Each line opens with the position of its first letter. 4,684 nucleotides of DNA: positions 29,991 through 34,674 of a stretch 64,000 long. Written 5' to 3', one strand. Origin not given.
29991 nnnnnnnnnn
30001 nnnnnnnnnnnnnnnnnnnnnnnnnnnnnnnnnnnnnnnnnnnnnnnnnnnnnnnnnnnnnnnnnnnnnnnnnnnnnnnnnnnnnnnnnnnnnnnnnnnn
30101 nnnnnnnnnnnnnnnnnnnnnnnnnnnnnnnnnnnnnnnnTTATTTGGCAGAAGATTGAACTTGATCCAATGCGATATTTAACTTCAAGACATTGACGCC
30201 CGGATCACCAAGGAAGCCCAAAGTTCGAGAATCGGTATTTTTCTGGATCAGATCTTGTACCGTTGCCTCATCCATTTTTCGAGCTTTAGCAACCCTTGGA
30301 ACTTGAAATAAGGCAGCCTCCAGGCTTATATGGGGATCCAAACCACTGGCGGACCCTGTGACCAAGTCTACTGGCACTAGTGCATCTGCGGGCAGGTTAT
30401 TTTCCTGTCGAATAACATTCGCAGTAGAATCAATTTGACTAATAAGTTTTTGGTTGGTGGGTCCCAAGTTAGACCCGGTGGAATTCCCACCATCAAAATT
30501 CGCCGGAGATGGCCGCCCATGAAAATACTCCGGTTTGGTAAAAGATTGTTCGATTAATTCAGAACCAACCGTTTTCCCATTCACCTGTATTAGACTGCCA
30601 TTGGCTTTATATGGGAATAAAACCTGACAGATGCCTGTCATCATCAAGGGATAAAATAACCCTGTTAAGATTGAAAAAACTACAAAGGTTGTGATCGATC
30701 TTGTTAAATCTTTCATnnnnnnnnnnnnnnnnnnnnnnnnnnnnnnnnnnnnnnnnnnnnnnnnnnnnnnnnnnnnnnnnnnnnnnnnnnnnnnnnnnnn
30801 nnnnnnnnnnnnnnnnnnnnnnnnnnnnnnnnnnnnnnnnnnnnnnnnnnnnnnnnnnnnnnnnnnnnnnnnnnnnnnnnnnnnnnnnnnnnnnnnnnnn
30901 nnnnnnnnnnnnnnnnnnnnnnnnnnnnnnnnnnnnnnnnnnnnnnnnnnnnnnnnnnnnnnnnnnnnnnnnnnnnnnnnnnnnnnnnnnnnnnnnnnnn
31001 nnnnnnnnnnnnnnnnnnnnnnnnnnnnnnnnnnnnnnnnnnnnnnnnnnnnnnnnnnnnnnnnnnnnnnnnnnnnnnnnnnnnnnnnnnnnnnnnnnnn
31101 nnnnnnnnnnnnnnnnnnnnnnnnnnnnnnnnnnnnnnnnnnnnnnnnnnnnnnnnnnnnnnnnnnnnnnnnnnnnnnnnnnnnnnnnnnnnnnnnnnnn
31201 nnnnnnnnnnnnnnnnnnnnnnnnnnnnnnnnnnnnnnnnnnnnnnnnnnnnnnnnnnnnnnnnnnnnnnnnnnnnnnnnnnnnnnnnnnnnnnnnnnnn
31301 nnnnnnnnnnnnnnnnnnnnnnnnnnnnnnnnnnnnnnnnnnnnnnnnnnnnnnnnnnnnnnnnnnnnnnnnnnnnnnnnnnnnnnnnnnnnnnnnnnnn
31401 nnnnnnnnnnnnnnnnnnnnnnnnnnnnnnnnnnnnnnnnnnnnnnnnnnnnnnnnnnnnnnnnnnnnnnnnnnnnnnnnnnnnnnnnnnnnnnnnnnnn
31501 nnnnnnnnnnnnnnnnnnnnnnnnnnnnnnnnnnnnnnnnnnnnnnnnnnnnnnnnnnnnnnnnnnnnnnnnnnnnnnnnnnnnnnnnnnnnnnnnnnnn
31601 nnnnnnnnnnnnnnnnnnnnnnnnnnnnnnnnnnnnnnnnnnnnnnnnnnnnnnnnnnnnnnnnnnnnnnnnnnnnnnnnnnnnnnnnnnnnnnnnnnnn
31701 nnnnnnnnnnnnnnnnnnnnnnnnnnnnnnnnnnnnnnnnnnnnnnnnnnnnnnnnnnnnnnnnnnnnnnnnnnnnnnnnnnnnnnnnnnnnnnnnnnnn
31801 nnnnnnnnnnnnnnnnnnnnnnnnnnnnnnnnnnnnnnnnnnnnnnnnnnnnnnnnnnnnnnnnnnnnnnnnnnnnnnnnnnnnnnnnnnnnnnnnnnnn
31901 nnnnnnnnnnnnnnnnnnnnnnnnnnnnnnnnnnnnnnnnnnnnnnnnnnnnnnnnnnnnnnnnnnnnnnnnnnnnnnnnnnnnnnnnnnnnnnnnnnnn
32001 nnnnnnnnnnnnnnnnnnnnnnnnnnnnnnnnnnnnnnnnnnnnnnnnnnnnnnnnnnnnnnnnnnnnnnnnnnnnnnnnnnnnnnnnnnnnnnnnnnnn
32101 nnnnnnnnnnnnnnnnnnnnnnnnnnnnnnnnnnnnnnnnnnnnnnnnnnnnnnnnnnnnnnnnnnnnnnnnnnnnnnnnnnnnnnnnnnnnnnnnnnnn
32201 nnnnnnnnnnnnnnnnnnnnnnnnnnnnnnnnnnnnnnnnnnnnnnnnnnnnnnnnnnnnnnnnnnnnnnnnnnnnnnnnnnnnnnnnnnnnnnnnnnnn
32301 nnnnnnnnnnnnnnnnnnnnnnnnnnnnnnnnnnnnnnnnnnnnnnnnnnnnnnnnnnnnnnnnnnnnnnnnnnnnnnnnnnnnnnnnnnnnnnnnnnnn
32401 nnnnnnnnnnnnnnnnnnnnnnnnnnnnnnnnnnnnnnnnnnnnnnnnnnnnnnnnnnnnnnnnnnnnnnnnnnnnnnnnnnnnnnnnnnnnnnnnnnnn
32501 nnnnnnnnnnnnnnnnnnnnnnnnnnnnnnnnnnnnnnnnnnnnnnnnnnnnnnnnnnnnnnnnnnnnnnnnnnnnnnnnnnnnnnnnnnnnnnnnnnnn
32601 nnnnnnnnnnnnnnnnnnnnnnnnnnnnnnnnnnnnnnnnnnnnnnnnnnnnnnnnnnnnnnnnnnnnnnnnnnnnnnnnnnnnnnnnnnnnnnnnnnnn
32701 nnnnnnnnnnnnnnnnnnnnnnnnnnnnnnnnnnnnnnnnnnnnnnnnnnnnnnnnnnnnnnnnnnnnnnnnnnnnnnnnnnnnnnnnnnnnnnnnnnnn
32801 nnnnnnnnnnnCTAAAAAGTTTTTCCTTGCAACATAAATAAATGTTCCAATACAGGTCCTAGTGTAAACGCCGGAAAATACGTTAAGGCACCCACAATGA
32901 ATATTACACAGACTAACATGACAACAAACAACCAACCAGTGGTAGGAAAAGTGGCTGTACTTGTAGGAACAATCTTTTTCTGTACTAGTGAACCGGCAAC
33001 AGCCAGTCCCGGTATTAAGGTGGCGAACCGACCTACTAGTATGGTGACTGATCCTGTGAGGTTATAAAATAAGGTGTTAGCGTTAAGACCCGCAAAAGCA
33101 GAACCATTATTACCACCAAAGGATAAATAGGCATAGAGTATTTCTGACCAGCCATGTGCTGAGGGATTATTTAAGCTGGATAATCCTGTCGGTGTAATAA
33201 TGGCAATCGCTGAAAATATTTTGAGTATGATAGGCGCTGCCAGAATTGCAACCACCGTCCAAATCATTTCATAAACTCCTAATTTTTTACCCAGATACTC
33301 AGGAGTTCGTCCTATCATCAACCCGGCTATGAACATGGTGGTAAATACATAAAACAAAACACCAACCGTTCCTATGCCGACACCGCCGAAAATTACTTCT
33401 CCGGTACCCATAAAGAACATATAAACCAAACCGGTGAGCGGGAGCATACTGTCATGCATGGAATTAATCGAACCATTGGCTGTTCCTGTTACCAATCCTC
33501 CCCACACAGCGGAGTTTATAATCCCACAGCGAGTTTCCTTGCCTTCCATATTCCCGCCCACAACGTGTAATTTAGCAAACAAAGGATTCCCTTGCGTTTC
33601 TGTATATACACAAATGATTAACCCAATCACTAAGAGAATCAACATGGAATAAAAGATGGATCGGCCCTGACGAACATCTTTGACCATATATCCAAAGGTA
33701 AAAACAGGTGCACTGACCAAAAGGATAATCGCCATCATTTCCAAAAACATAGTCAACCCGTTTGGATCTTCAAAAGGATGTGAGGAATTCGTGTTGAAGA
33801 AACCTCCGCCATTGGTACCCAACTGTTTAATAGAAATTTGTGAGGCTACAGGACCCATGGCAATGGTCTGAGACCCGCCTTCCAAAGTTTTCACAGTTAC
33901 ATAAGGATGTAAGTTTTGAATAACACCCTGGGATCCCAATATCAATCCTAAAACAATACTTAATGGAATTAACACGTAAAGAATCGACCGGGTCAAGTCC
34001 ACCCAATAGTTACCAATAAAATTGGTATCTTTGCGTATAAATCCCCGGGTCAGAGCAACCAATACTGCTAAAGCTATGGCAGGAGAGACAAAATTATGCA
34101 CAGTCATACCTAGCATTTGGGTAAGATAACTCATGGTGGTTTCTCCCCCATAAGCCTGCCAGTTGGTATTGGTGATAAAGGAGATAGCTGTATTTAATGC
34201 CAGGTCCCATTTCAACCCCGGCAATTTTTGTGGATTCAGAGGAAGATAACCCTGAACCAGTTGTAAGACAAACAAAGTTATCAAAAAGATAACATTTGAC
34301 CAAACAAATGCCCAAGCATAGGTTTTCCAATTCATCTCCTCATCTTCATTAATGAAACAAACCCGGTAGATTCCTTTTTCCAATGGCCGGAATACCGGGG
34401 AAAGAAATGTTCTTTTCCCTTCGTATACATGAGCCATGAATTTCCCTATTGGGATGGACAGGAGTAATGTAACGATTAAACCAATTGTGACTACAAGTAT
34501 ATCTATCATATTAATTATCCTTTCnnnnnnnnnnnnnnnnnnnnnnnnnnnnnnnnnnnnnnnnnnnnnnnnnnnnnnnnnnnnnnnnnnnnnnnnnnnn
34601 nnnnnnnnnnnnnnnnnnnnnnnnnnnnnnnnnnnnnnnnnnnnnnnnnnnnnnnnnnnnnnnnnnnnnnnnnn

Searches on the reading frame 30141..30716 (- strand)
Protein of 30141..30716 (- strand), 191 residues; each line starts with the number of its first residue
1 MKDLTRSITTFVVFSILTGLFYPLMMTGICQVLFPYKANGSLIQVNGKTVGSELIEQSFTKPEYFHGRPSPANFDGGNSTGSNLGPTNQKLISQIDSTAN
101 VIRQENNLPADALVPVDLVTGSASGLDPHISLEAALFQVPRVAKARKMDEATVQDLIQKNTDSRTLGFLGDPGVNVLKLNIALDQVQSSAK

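Call 61: search_protein_families(library=pfam, proteins=[window:30141-30716:-], max_evalue=0.00001)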
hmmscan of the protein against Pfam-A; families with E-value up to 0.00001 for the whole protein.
window:30141-30716:- (191 aa): 1 family
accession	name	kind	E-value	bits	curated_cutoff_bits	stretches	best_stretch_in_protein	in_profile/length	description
PF02669.20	KdpC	-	5.8e-72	241.7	24.1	1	5-185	2-182/182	K+-transporting ATPase, c chain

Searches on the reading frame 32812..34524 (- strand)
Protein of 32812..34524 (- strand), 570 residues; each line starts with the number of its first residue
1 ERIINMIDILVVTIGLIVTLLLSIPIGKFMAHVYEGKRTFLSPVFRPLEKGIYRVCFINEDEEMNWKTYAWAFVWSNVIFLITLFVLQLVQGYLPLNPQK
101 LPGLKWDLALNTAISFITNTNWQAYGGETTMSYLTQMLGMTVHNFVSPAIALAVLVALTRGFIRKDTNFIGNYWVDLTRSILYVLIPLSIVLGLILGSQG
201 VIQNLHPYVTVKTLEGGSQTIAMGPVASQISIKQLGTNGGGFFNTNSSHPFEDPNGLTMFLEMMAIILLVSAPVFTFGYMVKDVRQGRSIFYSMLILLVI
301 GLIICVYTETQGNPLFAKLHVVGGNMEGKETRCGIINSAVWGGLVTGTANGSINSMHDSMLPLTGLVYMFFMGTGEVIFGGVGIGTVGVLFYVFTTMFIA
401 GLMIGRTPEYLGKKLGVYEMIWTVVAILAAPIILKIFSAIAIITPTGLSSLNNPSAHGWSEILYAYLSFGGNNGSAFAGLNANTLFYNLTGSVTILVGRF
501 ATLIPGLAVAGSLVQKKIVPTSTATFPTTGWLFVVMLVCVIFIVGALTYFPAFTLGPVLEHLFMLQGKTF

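Call 19: find_related_loci(query=window:32812-34524:-, collection=genome_contigs, flank=4000)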
Query window:32812-34524:- (570 aa) in genome_contigs; peptide patterns used: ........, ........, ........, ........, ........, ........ (x = any residue, [..] = any of these).
600 stretches matched a pattern (row limit reached: there are more); 597 encode a relative of the query (tblastn E <= 1e-3); the best 80 are kept; 80 distinct loci.
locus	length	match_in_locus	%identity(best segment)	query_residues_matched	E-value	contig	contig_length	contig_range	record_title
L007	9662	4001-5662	57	18-570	0e+0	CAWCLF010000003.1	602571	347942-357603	MAG: uncultured Spirochaetota bacterium isolate MFD03726.bin.1.133 genome assembly, contig: contig_59242, whole genome s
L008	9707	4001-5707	52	3-570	0e+0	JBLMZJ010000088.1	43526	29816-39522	MAG: Deltaproteobacteria bacterium isolate MAG206 PRJNA951521_bin62_renamed_87, whole genome shotgun sequence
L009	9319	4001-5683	53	5-570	0e+0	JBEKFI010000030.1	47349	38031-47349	MAG: Verrucomicrobiia bacterium isolate SPRUCE 226 SPRUCE_226_30, whole genome shotgun sequence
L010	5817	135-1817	53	7-570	0e+0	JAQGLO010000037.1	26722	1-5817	MAG: Alphaproteobacteria bacterium isolate RYN_537 scaffold_11106, whole genome shotgun sequence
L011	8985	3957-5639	52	18-570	0e+0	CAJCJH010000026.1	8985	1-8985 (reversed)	Rhodospirillales bacterium isolate MOSS_genome_mining.7 genome assembly, contig: k119_370543, whole genome shotgun seque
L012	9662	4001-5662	52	16-564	0e+0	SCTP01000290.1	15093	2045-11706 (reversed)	MAG: Gammaproteobacteria bacterium isolate FW301-02_bin.23 FW301-02_bin.23-75103, whole genome shotgun sequence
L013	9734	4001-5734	51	1-570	0e+0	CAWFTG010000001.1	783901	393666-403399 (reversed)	MAG: uncultured Alphaproteobacteria bacterium isolate MFD09603.bin.1.272 genome assembly, contig: contig_16516, whole ge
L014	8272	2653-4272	53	27-570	0e+0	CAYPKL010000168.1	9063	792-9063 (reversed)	MAG TPA_asm: uncultured Rikenellaceae bacterium isolate binchicken_co255_353 genome assembly, contig: k141_6015113, whol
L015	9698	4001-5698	53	1-565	0e+0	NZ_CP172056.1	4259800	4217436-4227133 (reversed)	Desulfitobacterium sp. Sab5 chromosome, complete genome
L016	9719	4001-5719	51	9-565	0e+0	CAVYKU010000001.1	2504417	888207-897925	MAG: uncultured Phycisphaerales bacterium isolate MFD01476.bin.2.2 genome assembly, contig: contig_27054, whole genome s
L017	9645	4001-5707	52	12-570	0e+0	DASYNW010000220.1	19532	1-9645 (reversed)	MAG TPA_asm: Stellaceae bacterium isolate SMAG_U4413 k141_1671953, whole genome shotgun sequence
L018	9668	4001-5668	53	27-565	0e+0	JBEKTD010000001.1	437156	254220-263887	MAG: Sedimentisphaerales bacterium isolate SPRUCE 54 SPRUCE_54_1, whole genome shotgun sequence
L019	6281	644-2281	53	25-570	0e+0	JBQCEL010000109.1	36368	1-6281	MAG: Rhizobiaceae bacterium isolate bin133 k127_1785206, whole genome shotgun sequence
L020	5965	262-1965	52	16-562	0e+0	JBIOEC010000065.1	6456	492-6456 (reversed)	MAG: Gammaproteobacteria bacterium isolate GcC11-19 k141_611007_length_6456_cov_19.0000, whole genome shotgun sequence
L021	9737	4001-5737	52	8-564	0e+0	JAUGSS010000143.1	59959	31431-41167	MAG: Methylococcaceae bacterium isolate ZUGMOB10 c_000000010786, whole genome shotgun sequence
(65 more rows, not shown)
